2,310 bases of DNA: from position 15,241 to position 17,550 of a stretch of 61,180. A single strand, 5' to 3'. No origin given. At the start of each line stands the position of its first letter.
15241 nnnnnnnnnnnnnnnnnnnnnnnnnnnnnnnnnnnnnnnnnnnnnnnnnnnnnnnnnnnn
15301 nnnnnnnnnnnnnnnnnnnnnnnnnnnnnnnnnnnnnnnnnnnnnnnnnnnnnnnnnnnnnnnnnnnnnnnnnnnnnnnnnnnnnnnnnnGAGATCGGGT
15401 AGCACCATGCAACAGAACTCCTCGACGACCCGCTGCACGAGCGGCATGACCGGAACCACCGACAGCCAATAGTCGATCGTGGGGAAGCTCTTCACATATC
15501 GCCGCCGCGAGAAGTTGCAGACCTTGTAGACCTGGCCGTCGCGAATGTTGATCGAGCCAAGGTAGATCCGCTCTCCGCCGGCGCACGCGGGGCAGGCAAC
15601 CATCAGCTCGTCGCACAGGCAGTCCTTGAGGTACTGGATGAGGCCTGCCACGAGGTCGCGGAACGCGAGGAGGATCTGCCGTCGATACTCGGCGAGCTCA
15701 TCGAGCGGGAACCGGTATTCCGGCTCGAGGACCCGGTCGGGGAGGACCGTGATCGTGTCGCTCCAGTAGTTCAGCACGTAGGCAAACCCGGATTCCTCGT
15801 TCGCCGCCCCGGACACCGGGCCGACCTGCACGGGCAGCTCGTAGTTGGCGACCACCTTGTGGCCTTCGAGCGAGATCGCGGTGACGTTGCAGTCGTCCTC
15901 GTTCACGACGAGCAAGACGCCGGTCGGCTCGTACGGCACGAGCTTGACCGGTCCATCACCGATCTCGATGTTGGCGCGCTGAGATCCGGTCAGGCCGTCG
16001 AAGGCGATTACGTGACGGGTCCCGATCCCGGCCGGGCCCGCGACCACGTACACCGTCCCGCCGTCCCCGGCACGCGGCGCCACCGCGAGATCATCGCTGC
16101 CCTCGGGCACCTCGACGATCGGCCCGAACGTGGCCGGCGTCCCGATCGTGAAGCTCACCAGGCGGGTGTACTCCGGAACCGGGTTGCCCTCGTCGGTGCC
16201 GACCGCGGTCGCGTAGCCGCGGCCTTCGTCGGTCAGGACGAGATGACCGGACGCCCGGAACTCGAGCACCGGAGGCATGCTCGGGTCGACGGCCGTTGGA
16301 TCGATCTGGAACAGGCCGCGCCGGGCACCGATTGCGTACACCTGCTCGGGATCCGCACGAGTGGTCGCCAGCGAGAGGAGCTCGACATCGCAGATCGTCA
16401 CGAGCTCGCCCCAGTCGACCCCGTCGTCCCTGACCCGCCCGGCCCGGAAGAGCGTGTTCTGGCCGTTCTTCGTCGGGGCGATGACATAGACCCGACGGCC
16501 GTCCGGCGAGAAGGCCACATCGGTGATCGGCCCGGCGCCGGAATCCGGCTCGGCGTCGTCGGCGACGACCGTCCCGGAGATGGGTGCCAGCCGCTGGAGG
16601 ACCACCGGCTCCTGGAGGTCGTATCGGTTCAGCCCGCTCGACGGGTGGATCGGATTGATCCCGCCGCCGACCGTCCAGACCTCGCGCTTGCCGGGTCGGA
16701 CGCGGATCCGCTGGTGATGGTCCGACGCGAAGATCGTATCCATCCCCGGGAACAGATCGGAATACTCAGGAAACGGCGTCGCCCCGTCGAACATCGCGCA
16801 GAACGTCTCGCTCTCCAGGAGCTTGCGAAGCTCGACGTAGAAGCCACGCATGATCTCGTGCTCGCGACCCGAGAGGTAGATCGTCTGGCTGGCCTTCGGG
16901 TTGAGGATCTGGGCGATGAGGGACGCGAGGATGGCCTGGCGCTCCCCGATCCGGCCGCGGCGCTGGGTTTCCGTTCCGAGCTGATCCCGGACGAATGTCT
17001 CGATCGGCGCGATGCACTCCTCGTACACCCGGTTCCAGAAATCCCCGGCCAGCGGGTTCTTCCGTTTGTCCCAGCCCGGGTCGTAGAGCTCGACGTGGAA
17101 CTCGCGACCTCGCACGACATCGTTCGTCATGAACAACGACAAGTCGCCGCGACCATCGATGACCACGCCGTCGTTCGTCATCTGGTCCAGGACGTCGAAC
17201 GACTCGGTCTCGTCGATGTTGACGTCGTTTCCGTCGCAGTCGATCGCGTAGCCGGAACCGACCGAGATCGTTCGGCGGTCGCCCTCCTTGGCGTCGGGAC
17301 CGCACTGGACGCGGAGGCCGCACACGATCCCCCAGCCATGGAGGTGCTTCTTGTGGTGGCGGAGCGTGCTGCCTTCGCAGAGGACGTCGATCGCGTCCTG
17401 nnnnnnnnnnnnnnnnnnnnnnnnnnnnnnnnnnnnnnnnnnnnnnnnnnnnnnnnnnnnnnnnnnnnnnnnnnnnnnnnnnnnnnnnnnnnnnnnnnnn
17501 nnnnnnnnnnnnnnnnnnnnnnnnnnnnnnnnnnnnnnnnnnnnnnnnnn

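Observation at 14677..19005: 1442-aa DUF6519-like / beta-propeller / coiled-coil protein occupies the tail-fibre slot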

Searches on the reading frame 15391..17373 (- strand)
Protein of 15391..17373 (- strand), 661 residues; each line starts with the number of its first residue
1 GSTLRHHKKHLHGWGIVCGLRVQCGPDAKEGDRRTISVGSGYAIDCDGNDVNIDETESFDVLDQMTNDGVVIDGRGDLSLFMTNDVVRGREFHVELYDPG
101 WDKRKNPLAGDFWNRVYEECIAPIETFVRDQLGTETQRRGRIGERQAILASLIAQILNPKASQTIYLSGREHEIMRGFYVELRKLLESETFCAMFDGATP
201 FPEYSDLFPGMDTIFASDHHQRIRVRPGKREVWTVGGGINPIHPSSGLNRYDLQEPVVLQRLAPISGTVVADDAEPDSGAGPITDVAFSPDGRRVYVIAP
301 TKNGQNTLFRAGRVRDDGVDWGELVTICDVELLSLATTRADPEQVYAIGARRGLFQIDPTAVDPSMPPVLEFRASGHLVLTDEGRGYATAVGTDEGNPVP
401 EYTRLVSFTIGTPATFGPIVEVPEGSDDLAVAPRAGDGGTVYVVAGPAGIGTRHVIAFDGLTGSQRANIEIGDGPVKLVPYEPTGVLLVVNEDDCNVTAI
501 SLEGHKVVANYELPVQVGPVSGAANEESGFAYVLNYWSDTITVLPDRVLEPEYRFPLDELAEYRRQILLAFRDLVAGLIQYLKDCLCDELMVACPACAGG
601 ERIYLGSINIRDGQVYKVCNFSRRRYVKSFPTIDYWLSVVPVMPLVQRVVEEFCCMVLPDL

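Call 90: search_protein_representatives(protein=window:15391-17373:-)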
Query: 661 residues. Proteins with E-value up to 0.001 (for the whole library): 1148; up to 1e-10: 521; up to 1e-30: 225. The best 150 are listed.
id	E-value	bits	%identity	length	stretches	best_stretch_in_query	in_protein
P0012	4.8e-244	828.2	60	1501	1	2-661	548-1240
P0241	5.3e-219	745.5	54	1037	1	2-661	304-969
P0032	1.9e-180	618.1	50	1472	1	4-660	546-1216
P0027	4.7e-179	613.4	48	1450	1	2-661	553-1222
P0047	1.8e-173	595.0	47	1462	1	3-661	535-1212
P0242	2.0e-173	594.9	47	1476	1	3-661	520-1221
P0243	2.6e-171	587.9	47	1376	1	3-660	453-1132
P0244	3.0e-170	584.4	46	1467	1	3-661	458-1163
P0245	8.9e-168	576.2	46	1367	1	3-661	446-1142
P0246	7.9e-161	553.2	44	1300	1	3-661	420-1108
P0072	3.2e-158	544.6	44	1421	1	4-661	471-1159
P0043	3.4e-154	531.3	44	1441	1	4-661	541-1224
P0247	1.4e-143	496.2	43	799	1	85-661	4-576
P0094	7.4e-141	487.2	43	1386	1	3-660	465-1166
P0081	6.1e-140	484.2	44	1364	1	3-660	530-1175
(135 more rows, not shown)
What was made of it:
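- In full-length hits it nearly always begins at aa 440-580 of 1100-1650-aa proteins (a few at about 750-780) (call 90).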

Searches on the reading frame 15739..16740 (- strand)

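Call 48: search_protein_families(library=pfam, proteins=[window:15739-16740:-], max_evalue=10)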
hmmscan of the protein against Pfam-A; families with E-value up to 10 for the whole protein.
window:15739-16740:- (334 aa): 3 families
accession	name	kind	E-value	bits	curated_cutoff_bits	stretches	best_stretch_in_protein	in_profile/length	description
PF25174.1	Beta-prop_THOC3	-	0.056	12.9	305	1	243-307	70-133/272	THOC3 beta-propeller domain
PF07676.18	PD40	-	0.1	13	20.9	1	68-85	7-24/38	WD40-like Beta Propeller Repeat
PF12894.13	ANAPC4_WD40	-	0.15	12.7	22.9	1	262-301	38-77/91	Anaphase-promoting complex subunit 4 WD40 domain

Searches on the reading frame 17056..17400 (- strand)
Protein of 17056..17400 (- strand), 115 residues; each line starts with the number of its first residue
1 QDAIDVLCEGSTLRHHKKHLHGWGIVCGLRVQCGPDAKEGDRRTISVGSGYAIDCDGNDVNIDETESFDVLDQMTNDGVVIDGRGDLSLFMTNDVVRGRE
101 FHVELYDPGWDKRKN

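Call 80: search_solved_structures(query=A3, max_evalue=10, show_alignments=3)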
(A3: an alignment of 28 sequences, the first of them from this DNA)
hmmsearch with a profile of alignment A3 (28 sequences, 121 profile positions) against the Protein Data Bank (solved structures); distinct sequences matched with E-value up to 10: 7.
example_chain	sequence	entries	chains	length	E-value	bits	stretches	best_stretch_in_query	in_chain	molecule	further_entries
8jib_A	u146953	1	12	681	0.16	15.2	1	46-104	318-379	TK receptor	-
8ji8_A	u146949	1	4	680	0.19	14.9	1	46-104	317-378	TK receptor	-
1d1p_A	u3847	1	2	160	0.83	12.9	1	41-104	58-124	TYROSINE PHOSPHATASE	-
1d2a_A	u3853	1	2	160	0.83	12.8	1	41-104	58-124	TYROSINE PHOSPHATASE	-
1d1q_A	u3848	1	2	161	0.84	12.8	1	41-104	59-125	TYROSINE PHOSPHATASE (E.C.3.1.3.48)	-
8hku_AL6P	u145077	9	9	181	1.2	12.4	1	27-80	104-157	50S ribosomal protein L6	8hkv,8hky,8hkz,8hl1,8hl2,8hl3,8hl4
7b5h_AA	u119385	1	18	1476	1.8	11.8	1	17-68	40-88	All3314 protein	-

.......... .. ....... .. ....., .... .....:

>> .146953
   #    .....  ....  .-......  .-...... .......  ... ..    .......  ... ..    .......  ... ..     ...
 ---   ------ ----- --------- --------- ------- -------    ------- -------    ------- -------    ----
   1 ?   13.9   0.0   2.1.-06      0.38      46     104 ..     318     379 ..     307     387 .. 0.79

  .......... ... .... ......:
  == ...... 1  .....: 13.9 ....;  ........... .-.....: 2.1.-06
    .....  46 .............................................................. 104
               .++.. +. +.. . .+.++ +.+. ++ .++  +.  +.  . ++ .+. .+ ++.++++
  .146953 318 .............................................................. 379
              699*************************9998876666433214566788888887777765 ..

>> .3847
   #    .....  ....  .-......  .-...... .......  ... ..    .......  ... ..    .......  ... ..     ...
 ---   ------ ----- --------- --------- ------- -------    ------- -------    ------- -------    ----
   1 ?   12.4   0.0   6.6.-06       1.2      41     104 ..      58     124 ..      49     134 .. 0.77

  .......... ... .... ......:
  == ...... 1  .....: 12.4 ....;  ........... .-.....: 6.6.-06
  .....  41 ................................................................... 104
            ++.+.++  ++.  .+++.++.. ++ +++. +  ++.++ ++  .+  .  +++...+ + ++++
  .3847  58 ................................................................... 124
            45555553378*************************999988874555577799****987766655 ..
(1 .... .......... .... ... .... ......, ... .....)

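Call 81: search_protein_families(library=ncbifam, alignment_id=A3, max_evalue=1)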
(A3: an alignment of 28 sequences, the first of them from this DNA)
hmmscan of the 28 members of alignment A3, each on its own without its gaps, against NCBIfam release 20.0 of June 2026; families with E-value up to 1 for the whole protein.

A. member 1, seq(115 aa): 1 family
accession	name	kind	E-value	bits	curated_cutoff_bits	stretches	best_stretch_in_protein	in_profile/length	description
NF053767.1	CIS13_fam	equivalog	5.8e-06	25.8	370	1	13-71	31-87/392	CIS13 family contractile injection system protein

B. families by the number of members that match (of 28 scanned): 8 families
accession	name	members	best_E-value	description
NF053767.1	CIS13_fam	27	1.3e-08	CIS13 family contractile injection system protein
NF008057.0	PRK10791.1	2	0.15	peptidylprolyl isomerase B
TIGR00567.1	3mg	1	0.012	DNA-3-methyladenine glycosylase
NF007695.0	PRK10376.1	1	0.026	oxidoreductase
NF002635.0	PRK02304.1-4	1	0.055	adenine phosphoribosyltransferase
NF003094.0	PRK04017.1-5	1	0.083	hypothetical protein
NF009430.1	PRK12789.1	1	0.11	flagellar basal body P-ring protein FlgI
TIGR01331.1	bisphos_cysQ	1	0.2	3'(2'),5'-bisphosphate nucleotidase CysQ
